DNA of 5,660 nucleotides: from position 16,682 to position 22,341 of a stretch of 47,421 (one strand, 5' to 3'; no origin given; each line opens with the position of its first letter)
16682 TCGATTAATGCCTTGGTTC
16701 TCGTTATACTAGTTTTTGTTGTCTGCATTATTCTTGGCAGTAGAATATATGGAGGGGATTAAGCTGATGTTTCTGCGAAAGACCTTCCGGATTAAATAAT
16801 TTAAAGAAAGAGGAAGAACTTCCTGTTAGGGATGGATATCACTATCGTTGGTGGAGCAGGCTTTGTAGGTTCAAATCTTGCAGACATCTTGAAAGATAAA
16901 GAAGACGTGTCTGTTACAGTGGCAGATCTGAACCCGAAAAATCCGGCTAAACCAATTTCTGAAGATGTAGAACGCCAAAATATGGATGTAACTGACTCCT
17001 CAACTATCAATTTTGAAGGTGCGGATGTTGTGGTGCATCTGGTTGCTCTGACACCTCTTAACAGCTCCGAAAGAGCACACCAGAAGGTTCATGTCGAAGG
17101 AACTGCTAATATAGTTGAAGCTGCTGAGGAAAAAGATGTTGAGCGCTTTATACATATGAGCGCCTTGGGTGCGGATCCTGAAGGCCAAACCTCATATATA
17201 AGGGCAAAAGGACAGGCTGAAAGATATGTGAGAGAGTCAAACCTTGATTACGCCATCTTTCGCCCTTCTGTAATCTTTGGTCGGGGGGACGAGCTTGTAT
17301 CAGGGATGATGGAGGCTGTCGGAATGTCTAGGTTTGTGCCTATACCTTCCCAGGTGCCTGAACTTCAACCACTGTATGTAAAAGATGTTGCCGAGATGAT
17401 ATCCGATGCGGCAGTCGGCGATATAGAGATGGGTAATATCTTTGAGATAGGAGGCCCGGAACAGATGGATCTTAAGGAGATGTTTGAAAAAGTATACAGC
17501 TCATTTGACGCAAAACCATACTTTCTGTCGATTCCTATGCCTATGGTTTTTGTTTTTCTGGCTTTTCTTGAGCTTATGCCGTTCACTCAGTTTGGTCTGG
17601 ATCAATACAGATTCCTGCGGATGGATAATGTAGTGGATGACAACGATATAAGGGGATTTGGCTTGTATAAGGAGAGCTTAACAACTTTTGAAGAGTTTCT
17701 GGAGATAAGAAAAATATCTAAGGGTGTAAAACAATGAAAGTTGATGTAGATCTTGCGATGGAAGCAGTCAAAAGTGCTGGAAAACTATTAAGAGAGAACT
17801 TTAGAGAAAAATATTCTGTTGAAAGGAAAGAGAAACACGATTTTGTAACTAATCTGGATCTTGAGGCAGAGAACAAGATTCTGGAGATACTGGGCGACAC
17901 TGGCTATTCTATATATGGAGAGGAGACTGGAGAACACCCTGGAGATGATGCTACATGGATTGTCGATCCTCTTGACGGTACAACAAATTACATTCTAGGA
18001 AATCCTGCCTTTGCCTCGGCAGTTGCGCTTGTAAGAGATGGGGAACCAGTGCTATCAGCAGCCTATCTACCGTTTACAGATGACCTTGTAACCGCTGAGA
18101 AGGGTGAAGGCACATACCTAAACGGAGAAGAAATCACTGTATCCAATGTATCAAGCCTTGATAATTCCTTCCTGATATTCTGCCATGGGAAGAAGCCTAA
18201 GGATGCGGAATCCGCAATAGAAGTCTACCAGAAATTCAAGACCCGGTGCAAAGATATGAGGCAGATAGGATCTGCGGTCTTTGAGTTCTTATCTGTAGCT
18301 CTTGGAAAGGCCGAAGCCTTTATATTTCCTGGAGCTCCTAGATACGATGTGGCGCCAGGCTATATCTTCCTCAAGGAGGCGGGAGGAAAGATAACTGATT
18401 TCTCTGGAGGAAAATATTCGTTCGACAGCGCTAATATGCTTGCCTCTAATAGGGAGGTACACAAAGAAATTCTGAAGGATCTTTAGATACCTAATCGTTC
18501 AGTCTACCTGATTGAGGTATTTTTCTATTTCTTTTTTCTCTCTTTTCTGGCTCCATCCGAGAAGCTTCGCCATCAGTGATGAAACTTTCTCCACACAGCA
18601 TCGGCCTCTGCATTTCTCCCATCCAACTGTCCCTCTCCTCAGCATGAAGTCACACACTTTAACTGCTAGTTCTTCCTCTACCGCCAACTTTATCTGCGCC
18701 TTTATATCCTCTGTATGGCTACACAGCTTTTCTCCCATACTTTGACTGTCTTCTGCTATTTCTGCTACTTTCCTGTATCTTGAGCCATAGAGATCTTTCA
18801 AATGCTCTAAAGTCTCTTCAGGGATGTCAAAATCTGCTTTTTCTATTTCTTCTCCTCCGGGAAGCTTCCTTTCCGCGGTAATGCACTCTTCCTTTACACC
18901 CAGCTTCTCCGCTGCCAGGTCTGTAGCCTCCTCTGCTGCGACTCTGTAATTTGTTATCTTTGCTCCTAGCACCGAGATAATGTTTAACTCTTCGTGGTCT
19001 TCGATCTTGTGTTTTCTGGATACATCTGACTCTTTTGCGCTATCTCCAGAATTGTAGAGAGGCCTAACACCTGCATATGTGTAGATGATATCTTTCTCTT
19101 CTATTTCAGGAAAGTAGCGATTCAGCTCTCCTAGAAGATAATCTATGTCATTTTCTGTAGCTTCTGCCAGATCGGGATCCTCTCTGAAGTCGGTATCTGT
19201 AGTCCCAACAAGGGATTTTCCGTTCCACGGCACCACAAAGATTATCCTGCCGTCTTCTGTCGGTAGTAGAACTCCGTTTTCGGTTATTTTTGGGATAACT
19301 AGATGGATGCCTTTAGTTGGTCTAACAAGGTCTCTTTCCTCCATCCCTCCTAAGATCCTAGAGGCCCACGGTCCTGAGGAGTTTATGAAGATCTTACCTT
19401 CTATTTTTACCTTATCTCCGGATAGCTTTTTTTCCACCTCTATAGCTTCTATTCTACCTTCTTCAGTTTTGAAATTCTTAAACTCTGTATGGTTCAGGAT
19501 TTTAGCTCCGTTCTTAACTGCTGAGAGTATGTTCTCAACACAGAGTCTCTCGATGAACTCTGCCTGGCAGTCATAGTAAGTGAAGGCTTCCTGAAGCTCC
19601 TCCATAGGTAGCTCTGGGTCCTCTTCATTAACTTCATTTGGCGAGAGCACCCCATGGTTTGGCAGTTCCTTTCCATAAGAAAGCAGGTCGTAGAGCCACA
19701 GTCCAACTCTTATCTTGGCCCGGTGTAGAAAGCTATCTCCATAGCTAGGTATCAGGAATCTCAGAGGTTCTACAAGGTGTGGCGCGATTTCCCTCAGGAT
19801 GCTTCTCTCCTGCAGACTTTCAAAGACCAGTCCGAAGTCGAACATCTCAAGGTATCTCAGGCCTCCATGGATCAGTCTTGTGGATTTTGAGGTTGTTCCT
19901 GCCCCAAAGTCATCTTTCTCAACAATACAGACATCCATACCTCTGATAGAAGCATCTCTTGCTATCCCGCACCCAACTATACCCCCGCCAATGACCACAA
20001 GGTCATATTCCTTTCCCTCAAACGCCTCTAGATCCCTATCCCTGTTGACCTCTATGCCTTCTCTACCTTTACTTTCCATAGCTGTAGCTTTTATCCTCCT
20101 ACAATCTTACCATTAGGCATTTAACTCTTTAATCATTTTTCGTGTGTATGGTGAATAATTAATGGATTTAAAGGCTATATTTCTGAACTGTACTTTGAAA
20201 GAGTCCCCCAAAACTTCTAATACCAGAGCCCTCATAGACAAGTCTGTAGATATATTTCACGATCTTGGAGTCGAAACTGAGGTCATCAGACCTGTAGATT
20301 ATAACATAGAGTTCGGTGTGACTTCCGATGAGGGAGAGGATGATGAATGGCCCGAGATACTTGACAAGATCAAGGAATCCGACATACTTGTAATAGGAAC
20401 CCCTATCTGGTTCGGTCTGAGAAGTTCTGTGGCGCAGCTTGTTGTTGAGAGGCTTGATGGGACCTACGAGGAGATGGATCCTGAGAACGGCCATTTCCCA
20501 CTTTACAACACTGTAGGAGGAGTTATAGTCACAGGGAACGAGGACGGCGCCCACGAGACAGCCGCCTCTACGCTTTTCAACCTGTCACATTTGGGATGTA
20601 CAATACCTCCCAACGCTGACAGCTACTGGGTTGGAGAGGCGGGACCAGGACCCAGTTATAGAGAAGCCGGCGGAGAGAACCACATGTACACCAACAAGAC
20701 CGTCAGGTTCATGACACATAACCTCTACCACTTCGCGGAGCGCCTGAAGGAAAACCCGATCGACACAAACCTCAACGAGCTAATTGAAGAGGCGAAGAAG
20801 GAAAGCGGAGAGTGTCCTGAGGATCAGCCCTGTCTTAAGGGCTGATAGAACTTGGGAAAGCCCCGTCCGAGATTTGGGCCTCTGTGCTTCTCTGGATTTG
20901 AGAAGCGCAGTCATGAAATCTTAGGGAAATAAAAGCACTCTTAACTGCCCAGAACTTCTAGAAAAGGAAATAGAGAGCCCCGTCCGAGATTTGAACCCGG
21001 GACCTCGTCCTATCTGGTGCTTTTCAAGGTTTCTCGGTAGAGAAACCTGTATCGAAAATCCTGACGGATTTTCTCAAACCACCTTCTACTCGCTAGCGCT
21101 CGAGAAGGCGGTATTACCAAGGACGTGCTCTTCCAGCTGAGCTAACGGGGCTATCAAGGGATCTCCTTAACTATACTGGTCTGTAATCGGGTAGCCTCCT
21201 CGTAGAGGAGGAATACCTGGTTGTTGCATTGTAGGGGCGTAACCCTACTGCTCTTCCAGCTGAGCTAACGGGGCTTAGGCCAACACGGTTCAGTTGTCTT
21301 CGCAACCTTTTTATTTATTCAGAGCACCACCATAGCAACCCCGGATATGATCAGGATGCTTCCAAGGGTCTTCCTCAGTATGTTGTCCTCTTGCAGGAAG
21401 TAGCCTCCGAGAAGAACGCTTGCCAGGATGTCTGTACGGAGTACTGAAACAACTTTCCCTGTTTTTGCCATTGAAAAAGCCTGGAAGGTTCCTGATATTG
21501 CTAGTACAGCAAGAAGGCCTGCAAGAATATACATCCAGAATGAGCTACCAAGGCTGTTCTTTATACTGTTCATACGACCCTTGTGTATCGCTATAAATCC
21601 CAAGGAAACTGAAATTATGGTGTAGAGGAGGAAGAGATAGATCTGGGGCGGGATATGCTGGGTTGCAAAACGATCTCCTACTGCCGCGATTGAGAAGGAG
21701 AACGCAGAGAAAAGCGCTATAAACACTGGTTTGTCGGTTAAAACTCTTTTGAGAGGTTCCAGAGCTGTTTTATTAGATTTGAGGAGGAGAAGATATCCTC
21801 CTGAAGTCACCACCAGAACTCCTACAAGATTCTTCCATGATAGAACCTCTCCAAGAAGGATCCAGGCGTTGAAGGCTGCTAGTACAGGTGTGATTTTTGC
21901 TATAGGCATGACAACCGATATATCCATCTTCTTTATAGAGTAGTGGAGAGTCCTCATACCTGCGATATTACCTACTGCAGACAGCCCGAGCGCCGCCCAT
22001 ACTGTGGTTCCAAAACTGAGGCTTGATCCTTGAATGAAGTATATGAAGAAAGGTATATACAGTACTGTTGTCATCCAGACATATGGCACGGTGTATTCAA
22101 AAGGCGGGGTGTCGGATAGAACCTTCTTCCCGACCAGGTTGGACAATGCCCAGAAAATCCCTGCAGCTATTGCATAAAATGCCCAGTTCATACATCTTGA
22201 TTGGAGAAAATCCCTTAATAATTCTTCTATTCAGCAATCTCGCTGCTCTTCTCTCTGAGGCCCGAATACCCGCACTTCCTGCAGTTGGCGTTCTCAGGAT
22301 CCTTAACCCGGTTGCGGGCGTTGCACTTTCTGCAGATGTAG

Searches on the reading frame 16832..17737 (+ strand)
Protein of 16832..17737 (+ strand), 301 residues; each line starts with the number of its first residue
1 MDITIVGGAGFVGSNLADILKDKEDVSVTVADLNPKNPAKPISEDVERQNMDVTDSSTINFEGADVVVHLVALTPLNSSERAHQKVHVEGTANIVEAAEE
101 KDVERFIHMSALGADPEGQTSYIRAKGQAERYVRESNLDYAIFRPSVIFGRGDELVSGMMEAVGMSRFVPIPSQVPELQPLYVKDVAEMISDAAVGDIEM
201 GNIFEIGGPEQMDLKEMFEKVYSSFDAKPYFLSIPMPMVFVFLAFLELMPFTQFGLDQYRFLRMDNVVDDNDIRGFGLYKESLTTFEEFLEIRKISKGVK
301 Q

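Call 8: search_protein_families(library=pfam, proteins=[window:16832-17737:+], max_evalue=0.001)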
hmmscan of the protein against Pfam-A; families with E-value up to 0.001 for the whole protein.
window:16832-17737:+ (301 aa): 10 families
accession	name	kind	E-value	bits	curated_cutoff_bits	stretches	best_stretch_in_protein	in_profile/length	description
PF01370.27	Epimerase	-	6.8e-19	68.7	20.9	1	3-191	1-222/240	NAD dependent epimerase/dehydratase family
PF13460.12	NAD_binding_10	-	1.2e-18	68.1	27.2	1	7-147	1-145/184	NAD(P)H-binding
PF01073.25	3Beta_HSD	-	3.2e-18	66.2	22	1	5-113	2-118/280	3-beta hydroxysteroid dehydrogenase/isomerase family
PF04321.23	RmlD_sub_bind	-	6.8e-12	45.5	27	1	1-222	1-228/287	RmlD substrate binding domain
PF07993.18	NAD_binding_4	-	1.5e-09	37.8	20.1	1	40-111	64-137/258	Male sterility protein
PF05368.20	NmrA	-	1.2e-06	28.8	27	1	3-150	5-155/298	NmrA-like family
PF16363.11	GDP_Man_Dehyd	-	7.1e-06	26.1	27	1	5-110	2-128/332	GDP-mannose 4,6 dehydratase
PF01118.30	Semialdhyde_dh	-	9.2e-05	23.3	26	1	3-69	2-72/121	Semialdehyde dehydrogenase, NAD binding domain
PF03435.24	Sacchrp_dh_NADP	-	0.00026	21.8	25.1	1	5-71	3-76/129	Saccharopine dehydrogenase NADP binding domain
PF02254.24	TrkA_N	-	0.00033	21.4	23.8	1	5-80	2-76/116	TrkA-N domain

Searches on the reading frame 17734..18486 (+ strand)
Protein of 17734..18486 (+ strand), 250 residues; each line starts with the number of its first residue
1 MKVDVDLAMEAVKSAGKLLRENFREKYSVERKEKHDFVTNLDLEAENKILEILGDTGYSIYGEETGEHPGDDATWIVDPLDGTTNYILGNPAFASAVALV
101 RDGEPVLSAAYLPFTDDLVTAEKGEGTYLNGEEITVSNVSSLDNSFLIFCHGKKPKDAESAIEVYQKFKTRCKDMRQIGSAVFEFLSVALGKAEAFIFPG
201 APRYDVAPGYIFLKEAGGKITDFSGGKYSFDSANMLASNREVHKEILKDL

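Call 9: search_protein_families(library=pfam, proteins=[window:17734-18486:+], max_evalue=0.001)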
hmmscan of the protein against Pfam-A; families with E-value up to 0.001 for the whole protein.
window:17734-18486:+ (250 aa): 1 family
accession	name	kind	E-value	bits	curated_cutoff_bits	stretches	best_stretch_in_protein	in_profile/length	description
PF00459.30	Inositol_P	-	3.7e-54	184.5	27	1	7-248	8-264/271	Inositol monophosphatase family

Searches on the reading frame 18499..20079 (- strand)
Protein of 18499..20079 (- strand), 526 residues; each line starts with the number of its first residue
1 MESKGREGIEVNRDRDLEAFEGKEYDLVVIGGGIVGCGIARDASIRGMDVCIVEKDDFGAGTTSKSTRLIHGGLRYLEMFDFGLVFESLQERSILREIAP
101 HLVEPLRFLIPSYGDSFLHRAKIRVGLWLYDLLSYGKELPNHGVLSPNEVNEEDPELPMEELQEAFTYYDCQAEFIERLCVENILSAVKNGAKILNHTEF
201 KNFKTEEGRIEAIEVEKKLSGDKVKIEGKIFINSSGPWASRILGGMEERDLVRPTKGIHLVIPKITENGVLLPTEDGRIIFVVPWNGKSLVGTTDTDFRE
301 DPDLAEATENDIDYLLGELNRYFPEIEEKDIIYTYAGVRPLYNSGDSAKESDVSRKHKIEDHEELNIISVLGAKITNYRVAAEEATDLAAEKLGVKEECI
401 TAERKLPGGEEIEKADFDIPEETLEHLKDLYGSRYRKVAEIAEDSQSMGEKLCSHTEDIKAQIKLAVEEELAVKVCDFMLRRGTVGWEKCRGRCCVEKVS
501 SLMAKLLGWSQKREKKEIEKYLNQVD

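Call 9: search_protein_families(library=pfam, proteins=[window:18499-20079:-], max_evalue=0.001)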
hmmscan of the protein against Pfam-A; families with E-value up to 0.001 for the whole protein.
window:18499-20079:- (526 aa): 3 families
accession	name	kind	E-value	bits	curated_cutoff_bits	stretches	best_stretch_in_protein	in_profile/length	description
PF01266.30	DAO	-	2.2e-53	182.5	27.9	1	26-344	1-315/353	FAD dependent oxidoreductase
PF16901.10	DAO_C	-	4.7e-22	78.6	31.4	1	399-513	1-125/126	C-terminal domain of alpha-glycerophosphate oxidase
PF12831.13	FAD_oxidored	-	9.5e-09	35.5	27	0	179-236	92-145/416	FAD dependent oxidoreductase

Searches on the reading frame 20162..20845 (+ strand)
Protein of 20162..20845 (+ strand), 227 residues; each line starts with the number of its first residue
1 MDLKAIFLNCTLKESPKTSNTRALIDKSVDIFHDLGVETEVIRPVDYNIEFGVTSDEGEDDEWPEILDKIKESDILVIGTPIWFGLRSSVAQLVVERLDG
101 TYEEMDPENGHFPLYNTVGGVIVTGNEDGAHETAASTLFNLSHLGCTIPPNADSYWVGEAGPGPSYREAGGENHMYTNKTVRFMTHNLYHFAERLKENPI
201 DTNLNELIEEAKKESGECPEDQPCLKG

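Call 9: search_protein_families(library=pfam, proteins=[window:20162-20845:+], max_evalue=0.001)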
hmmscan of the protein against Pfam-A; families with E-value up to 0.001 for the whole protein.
window:20162-20845:+ (227 aa): 1 family
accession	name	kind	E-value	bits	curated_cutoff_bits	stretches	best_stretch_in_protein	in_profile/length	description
PF03358.20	FMN_red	-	3e-14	53.3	24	1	15-152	9-143/152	NADPH-dependent FMN reductase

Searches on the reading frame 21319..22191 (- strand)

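Call 9: search_protein_families(library=pfam, proteins=[window:21319-22191:-], max_evalue=0.001)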
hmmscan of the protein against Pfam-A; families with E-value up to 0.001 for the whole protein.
window:21319-22191:- (290 aa): 1 family
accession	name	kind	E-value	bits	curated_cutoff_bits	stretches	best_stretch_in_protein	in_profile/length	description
PF00892.27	EamA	-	1.6e-26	93.6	28.2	2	2-136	2-134/135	EamA-like transporter family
